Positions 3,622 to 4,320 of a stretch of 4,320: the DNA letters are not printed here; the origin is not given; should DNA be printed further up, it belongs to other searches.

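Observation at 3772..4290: Secreted 172-aa protein with His cluster and two cysteines, possibly co-transcribed with the mob operon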

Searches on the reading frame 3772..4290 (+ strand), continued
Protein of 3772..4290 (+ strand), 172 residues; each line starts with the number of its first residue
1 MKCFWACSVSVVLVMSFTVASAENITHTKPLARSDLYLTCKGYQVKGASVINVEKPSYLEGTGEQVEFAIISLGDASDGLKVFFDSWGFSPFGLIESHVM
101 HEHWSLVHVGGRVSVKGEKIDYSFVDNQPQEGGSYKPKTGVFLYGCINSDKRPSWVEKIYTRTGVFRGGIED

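Call 31: get_annotated_region(hit=H59, flank=4000)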
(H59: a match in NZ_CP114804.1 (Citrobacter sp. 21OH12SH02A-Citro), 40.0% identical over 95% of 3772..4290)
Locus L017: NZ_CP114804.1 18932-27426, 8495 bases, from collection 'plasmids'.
description: Citrobacter sp. 21OH12SH02A-Citro plasmid p21OH12SH02A-3, complete sequence
organism: Citrobacter sp. 21OH12SH02A-Citro (NCBI taxid 3015952)
taxonomy: Bacteria; Pseudomonadota; Gammaproteobacteria; Enterobacterales; Enterobacteriaceae; Citrobacter; Citrobacter sp. 21OH12SH02A-Citro
host: -; source: food,shrimp; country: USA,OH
typing (MOB-suite, as given by PLSDB): non-mobilizable; replicon IncFIB
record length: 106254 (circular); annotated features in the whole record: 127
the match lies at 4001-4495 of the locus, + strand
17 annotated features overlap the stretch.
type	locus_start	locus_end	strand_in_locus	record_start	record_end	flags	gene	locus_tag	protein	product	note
CDS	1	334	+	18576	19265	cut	-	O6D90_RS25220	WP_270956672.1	hypothetical protein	-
CDS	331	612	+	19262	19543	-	-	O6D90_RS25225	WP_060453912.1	hypothetical protein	-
CDS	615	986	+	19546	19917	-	-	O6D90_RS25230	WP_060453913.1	hypothetical protein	-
CDS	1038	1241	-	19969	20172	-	ydfZ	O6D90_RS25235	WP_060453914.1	putative selenium delivery protein YdfZ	-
CDS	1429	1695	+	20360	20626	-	-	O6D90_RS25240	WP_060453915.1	hypothetical protein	-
CDS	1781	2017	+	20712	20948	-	-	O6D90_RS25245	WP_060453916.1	DUF1380 domain-containing protein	-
CDS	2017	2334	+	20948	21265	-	-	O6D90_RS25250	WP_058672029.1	hypothetical protein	-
CDS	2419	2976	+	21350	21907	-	-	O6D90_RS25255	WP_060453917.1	hypothetical protein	-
CDS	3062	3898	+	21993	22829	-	-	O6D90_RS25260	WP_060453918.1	GIY-YIG nuclease family protein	-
CDS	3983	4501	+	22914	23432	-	-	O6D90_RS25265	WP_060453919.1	hypothetical protein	-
CDS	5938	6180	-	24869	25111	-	-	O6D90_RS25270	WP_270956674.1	hypothetical protein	-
CDS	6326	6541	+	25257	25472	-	-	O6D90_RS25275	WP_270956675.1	hypothetical protein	-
CDS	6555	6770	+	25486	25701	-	-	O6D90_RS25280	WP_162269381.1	hypothetical protein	-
CDS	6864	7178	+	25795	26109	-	-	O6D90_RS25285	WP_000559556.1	hypothetical protein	-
CDS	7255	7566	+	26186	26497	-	-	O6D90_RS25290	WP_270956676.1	hypothetical protein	-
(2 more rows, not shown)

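Call 32: get_annotated_region(hit=H61, flank=4000)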
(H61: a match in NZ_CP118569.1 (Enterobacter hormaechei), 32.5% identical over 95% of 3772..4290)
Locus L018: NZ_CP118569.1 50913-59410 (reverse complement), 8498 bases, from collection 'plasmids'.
description: Enterobacter hormaechei strain 2020CK-00199 plasmid unnamed2
organism: Enterobacter hormaechei (NCBI taxid 158836)
taxonomy: Bacteria; Pseudomonadota; Gammaproteobacteria; Enterobacterales; Enterobacteriaceae; Enterobacter; Enterobacter hormaechei
host: -; source: Homo sapiens,blood; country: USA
typing (MOB-suite, as given by PLSDB): non-mobilizable; replicon IncFIB
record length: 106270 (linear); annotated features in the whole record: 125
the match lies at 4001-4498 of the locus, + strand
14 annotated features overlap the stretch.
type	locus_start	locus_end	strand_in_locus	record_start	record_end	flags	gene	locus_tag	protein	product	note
CDS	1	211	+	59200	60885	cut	-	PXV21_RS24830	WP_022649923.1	DUF4942 domain-containing protein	-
CDS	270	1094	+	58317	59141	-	-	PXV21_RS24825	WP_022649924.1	hypothetical protein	-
CDS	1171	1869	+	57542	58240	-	-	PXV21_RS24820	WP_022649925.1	lysozyme inhibitor LprI family protein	-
CDS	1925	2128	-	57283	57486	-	ydfZ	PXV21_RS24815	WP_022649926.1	putative selenium delivery protein YdfZ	-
CDS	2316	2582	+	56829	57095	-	-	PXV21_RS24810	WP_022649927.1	hypothetical protein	-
CDS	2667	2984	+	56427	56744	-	-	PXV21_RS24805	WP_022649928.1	hypothetical protein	-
CDS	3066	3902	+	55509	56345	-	-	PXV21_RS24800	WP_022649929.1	GIY-YIG nuclease family protein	-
CDS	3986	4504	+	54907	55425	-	-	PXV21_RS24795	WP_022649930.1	hypothetical protein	-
CDS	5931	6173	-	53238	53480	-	-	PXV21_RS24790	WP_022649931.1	hypothetical protein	-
CDS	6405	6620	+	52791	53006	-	-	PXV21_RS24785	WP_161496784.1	hypothetical protein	-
CDS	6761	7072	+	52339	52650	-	-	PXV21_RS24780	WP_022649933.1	hypothetical protein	-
CDS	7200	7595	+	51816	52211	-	-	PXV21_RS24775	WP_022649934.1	hypothetical protein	-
CDS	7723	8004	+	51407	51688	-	-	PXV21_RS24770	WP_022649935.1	hypothetical protein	-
CDS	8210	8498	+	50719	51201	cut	-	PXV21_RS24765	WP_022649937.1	hypothetical protein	-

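Call 35: search_solved_structures(query=A2, max_evalue=10, show_alignments=2)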
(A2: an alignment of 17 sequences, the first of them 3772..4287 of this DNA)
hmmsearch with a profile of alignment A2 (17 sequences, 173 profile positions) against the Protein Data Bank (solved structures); distinct sequences matched with E-value up to 10: 0.

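Call 38: find_homologous_proteins(query=A2, max_evalue=0.01)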
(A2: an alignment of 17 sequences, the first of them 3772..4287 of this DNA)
Query A2 (17 sequences) (172 aa, profile of the alignment): 32 proteins with E <= 0.01 among 1515 candidates.
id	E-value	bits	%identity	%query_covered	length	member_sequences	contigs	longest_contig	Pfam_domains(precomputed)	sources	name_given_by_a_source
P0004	9.5e-91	320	81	100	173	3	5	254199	-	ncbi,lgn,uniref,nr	ncbi:hypothetical protein [Yersinia intermedia]|uniref:hypothetical protein n=1 Tax=Yersinia interme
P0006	3.9e-90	318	81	100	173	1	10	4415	-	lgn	-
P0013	7.2e-90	317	67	99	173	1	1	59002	-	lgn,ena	-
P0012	1.1e-89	316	70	99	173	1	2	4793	-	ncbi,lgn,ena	ncbi:TPA: hypothetical protein ACM33I_004971 [Escherichia coli]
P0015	1.5e-89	316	68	99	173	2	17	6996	-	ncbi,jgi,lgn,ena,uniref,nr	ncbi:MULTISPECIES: hypothetical protein [Pantoea]|uniref:Uncharacterized protein n=1 Tax=Pantoea bre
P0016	2.3e-89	315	67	99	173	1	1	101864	-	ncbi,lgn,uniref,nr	ncbi:hypothetical protein [Nissabacter sp. SGAir0207]|uniref:hypothetical protein n=1 Tax=Nissabacte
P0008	3.0e-89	315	77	99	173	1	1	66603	-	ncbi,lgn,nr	ncbi:hypothetical protein KJJ67_004464 [Salmonella enterica]|nr:hypothetical protein [Salmonella ent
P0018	4.4e-88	311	63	99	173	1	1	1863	-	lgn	-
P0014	6.5e-88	311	67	99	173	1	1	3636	-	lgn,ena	-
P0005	6.6e-88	311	81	100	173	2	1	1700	-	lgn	-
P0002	1.3e-87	310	90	100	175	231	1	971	-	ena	-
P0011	3.3e-87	308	75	100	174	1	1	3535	-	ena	-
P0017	5.7e-87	308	65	99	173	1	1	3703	-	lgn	-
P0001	2.7e-86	305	91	100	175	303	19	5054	-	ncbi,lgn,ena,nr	ncbi:TPA: hypothetical protein RJ115_004727 [Yersinia enterocolitica]|nr:hypothetical protein [Yersi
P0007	3.8e-86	305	78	99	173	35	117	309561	-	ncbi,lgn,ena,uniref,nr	ncbi:hypothetical protein E5D08_26040 [Klebsiella pneumoniae]|uniref:hypothetical protein n=1 Tax=En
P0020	6.4e-80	285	55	99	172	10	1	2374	-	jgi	-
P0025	3.2e-79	282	40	95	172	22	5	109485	-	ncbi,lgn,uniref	ncbi:TPA: hypothetical protein ACYSLL_004157 [Salmonella enterica]|uniref:hypothetical protein n=1 T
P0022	4.0e-79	282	53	99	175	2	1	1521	-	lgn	-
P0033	1.2e-72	261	32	95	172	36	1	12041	-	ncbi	ncbi:hypothetical protein AB6V48_19970 [Enterobacter hormaechei]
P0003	2.7e-70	253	93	90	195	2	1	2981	-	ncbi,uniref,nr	ncbi:hypothetical protein [Vibrio cholerae]|uniref:hypothetical protein n=1 Tax=Vibrio cholerae TaxI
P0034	1.4e-67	244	34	88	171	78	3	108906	-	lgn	-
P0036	3.2e-54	201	40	85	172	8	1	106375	-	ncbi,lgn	ncbi:hypothetical protein AB6I73_003896 [Citrobacter amalonaticus]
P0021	1.1e-44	170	86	56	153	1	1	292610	-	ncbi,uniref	ncbi:hypothetical protein AAHU49_26235 (plasmid) [Klebsiella quasipneumoniae subsp. quasipneumoniae]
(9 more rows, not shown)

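Call 46: predict_structure(alignment_id=A4)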
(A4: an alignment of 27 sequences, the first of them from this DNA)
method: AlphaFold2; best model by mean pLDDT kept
length: 150 residues; sequences in the alignment: 27
mean_pLDDT: 66.3   pTM: 0.66
mean pLDDT of the five models: 66.3, 65.1, 64.2, 59.9, 55.6
residues with pLDDT >= 90: 12; 70-90: 70; 50-70: 31; < 50: 37
segments of 3 or more residues with pLDDT < 50: 1-10, 64-78, 142-150
pLDDT, mean of each block of 10 residues (from residue 1): 38 82 82 84 74 61 46 38 73 86 68 64 89 75 33
secondary structure, 60 per line:
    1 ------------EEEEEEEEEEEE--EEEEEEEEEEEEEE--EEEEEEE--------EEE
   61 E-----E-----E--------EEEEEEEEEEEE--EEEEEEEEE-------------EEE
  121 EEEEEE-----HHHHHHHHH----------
elements in order: E13-24 E27-40 E43-49 E58-61 E82-93 E96-104 E118-126 H132-140
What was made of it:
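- Closest known: Eight-stranded soluble beta-barrels. Different: The model is only of moderate confidence (call 46).
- The cysteines lie on the first and last long strands of the model (call 46). The model is only of moderate quality (pLDDT 66), and its most conserved loop is below 50 (call 46).
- Tried and rejected: A second run on the mature domain with 27 sequences, including the 32-40% branch, gave pLDDT 66 (call 46).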

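Call 51: fold_search(model_id=the predicted structure, library=afdb50)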
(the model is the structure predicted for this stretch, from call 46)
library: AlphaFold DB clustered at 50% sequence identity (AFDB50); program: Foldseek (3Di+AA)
matches with E <= 10: 657; with E <= 0.001: 4
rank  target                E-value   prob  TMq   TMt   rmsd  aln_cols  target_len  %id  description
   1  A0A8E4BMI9            5.4e-17  1.00  0.78  0.68   6.3       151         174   81  Uncharacterized protein [Yersinia rochesterensis]
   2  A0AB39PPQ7            5.5e-10  1.00  0.27  0.30  14.4       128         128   94  Uncharacterized protein [Streptomyces sp. R21]
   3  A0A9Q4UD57            1.6e-08  1.00  0.64  0.57   7.5       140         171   34  Uncharacterized protein [Klebsiella pneumoniae]
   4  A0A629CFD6            5.4e-08  1.00  0.27  0.40   8.3        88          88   98  Uncharacterized protein (Fragment) [Salmonella enterica subsp. enterica serovar Tennessee]
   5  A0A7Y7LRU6            3.6e-02  0.80  0.26  0.23  12.7       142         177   12  Uncharacterized protein
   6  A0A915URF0            3.6e-02  0.41  0.19  0.13  13.0       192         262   10  Outer membrane lipoprotein carrier protein LolA
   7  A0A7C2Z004            7.3e-02  0.35  0.19  0.12  12.4       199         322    9  DUF2092 domain-containing protein
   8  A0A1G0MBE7            1.0e-01  0.75  0.30  0.22  11.0       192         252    9  Outer-membrane lipoprotein LolB
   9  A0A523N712            1.1e-01  0.63  0.26  0.23  15.6       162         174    8  Outer membrane protein beta-barrel domain-containing protein
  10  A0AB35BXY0            1.2e-01  0.35  0.25  0.20  15.9       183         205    8  Outer-membrane lipoprotein carrier protein [Wohlfahrtiimonas chitiniclastica]
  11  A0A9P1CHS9            1.3e-01  0.51  0.27  0.06  15.6       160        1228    9  Uncharacterized protein [Cladocopium goreaui]
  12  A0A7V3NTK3            1.3e-01  0.21  0.18  0.14  19.1       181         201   14  Uncharacterized protein [candidate division WOR-3 bacterium]
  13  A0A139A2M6            1.4e-01  0.51  0.23  0.06  16.4       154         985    6  G-protein coupled receptors family 3 profile domain-containing protein [Gonapodya prolifera (strain JEL478)]
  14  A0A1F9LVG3            1.5e-01  0.44  0.27  0.22  13.8       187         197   10  Outer membrane lipoprotein carrier protein LolA
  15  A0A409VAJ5            1.6e-01  0.38  0.23  0.19  15.9       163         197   12  Uncharacterized protein [Panaeolus cyanescens]
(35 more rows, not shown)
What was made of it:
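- Closest known: Eight-stranded soluble beta-barrels. Different: Foldseek finds nothing significant outside the family (call 51).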

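Call 53: get_annotated_region(hit=H51, flank=5000)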
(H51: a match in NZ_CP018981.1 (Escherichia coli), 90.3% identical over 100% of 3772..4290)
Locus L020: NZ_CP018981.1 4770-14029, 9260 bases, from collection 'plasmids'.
description: Escherichia coli strain Ecol_867 plasmid pEC867_KPC, complete sequence
organism: Escherichia coli (NCBI taxid 562)
taxonomy: Bacteria; Pseudomonadota; Gammaproteobacteria; Enterobacterales; Enterobacteriaceae; Escherichia; Escherichia coli
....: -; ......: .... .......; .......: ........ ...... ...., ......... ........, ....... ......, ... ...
typing (MOB-suite, as given by PLSDB): mobilizable; replicon ColRNAI_rep_cluster_1987; relaxase MOBP
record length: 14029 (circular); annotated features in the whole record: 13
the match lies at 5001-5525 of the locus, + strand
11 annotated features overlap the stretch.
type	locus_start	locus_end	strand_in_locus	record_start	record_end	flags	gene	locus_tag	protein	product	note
CDS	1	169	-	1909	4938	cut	tnpA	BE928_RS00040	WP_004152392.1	Tn3-like element Tn4401 family transposase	GO:0006313 - DNA transposition [Evidence IEA]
CDS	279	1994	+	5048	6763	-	tnpR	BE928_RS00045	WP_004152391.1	Tn3-like element Tn4401 family resolvase TnpR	-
CDS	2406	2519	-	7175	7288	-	-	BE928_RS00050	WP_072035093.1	replication initiation protein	-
CDS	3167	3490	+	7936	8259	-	-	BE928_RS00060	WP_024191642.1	MobC family plasmid mobilization relaxosome protein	-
CDS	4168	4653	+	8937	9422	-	-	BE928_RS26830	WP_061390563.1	MbeB family mobilization protein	-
CDS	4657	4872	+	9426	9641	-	-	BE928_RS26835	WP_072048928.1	MbeD family mobilization/exclusion protein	-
CDS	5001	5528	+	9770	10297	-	-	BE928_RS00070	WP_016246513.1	hypothetical protein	-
CDS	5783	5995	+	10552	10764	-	-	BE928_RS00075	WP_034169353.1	hypothetical protein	-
CDS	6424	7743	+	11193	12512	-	-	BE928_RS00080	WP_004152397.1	IS1182-like element ISKpn6 family transposase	GO:0006313 - DNA transposition [Evidence IEA]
CDS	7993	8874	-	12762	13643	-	-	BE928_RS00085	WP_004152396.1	carbapenem-hydrolyzing class A beta-lactamase KPC-3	-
predicted_resistance_gene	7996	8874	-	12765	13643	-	blaKPC-3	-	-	carbapenem-hydrolyzing class A beta-lactamase KPC-3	predicted by amrfinderplus; class BETA-LACTAM; identity 100.0%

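Call 54: get_annotated_region(hit=H40, flank=2500)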
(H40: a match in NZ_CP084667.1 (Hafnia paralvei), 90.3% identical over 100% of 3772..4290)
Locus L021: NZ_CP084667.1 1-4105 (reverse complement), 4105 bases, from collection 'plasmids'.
description: UNVERIFIED_ORG: Hafnia paralvei strain FDAARGOS_1502 plasmid unnamed3
organism: Hafnia paralvei (NCBI taxid 546367)
taxonomy: Bacteria; Pseudomonadota; Gammaproteobacteria; Enterobacterales; Hafniaceae; Hafnia; Hafnia paralvei
host: -; source: -; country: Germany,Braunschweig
typing (MOB-suite, as given by PLSDB): mobilizable; replicon rep_cluster_2358; relaxase MOBP
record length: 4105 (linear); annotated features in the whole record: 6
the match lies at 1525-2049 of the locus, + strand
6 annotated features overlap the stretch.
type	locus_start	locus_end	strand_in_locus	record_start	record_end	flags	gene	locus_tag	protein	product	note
CDS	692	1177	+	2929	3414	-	-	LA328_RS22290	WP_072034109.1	MbeB family mobilization protein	-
CDS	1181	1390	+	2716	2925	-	-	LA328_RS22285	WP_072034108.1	MbeD family mobilization/exclusion protein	-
CDS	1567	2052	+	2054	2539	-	-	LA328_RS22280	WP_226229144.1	hypothetical protein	-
CDS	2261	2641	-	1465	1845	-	-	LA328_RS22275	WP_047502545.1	type II toxin-antitoxin system RnlB family antitoxin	-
CDS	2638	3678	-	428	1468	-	-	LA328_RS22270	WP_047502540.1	type II toxin-antitoxin system RnlA family toxin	-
CDS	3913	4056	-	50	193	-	-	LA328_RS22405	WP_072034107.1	replication initiation protein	-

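Call 78: list_cluster_members(proteins=[window:3772-4287:+, window:278-862:-, P0001])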
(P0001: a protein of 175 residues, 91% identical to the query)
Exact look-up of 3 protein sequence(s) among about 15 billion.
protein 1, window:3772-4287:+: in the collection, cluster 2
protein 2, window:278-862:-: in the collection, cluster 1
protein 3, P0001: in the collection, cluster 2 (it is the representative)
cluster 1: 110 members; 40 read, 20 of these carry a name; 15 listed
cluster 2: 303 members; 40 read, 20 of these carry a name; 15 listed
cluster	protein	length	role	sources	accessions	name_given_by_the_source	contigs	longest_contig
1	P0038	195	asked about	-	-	hypothetical protein APM23_24060 [Salmonella enterica subsp. enterica serovar Heidelberg] | hypothetical protein | Lipoprotein n=39 Tax=Pseudomonadota TaxID=1224 RepID=A0A210BDB1_ECOLX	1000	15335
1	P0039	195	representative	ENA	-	-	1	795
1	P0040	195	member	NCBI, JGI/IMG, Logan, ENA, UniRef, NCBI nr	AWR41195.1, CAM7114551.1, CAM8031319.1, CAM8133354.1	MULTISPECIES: hypothetical protein [Gammaproteobacteria] | hypothetical protein | Lipoprotein n=7 Tax=Gammaproteobacteria TaxID=1236 RepID=A0A636FN76_SALTM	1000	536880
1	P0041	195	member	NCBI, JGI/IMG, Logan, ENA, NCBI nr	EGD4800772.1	hypothetical protein DUN34_22665 [Escherichia coli] | hypothetical protein | hypothetical protein [Escherichia coli]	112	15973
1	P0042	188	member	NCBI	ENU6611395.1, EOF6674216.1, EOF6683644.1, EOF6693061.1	hypothetical protein ACKXYM_004648, partial [Salmonella enterica subsp. enterica serovar ...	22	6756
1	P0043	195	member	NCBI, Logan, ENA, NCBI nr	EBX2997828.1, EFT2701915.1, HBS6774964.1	hypothetical protein HVL34_004610 [Escherichia coli] | hypothetical protein [Salmonella enterica subsp. enterica serovar Senftenberg]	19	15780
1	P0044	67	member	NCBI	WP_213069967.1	hypothetical protein, partial [Acinetobacter baumannii]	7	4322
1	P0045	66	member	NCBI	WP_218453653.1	hypothetical protein, partial [Salmonella enterica]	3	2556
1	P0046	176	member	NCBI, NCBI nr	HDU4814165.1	TPA: hypothetical protein RFT97_005394, partial [Klebsiella pneumoniae subsp. pneumoniae] | hypothetical protein [Klebsiella pneumoniae subsp. pneumoniae]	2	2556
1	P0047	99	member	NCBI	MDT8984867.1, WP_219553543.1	hypothetical protein RSW22_00270, partial [Salmonella enterica]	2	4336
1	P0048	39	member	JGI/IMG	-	hypothetical protein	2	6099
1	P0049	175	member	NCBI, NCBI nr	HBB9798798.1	TPA: hypothetical protein JLR01_004858 [Escherichia coli] | hypothetical protein [Escherichia coli]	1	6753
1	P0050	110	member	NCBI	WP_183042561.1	hypothetical protein, partial [Escherichia coli]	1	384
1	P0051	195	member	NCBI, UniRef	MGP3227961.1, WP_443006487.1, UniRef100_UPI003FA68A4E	hypothetical protein [Serratia nevei] | hypothetical protein n=1 Tax=Serratia nevei TaxID=2703794 RepID=UPI003FA68A4E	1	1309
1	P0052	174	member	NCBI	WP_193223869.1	hypothetical protein, partial [Escherichia coli]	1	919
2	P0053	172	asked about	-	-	hypothetical protein OOF22_004754 [Salmonella enterica subsp. enterica serovar Kentucky] | hypothetical protein | Uncharacterized protein n=21 Tax=Bacteria TaxID=2 RepID=A0A9Q7V6H9_ECOLX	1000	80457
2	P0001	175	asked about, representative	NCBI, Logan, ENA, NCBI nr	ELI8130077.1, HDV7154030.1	TPA: hypothetical protein RJ115_004727 [Yersinia enterocolitica] | hypothetical protein [Yersinia enterocolitica]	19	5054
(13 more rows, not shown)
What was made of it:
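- Checked: The exact protein is seen on at least 1000 contigs (call 78).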

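Call 97: search_protein_families(proteins=[P0025, P0033, P0034, P0036, P0022, P0020], library=ncbifam, max_evalue=1)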
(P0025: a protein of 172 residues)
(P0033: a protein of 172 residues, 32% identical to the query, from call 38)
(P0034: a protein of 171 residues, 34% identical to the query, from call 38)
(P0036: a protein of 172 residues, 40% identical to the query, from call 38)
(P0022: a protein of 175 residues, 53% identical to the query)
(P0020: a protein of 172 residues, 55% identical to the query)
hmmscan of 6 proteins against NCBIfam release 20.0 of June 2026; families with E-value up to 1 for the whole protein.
P0025 (172 aa): 0 families

P0033 (172 aa): 0 families

P0034 (171 aa): 0 families

P0036 (172 aa): 0 families

P0022 (175 aa): 1 family
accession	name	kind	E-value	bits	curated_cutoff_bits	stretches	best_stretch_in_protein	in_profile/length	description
NF007712.0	PRK10409.1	equivalog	0.15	12.3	136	1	103-146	45-87/90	HypC/HybG/HupF family hydrogenase formation chaperone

P0020 (172 aa): 0 families

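Call 98: profile_search(alignment_id=A4)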
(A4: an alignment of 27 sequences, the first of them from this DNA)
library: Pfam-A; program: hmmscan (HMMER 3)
A. the first sequence (150 residues): domains with independent E <= 10: 2; with E <= 0.001: 0
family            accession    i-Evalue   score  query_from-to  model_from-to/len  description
Choline_bind_3    PF19127.6         0.1    13.0      13-44         11-43/47  Choline-binding repeat
DUF5023           PF16426.10       0.33    10.9     108-135        44-71/197  Domain of unknown function (DUF5023)
B. every sequence of the alignment scanned on its own (27 sequences): families by number of members that match
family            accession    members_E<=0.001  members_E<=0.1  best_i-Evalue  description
Choline_bind_3    PF19127.6                  0               9        5.7e-03  Choline-binding repeat
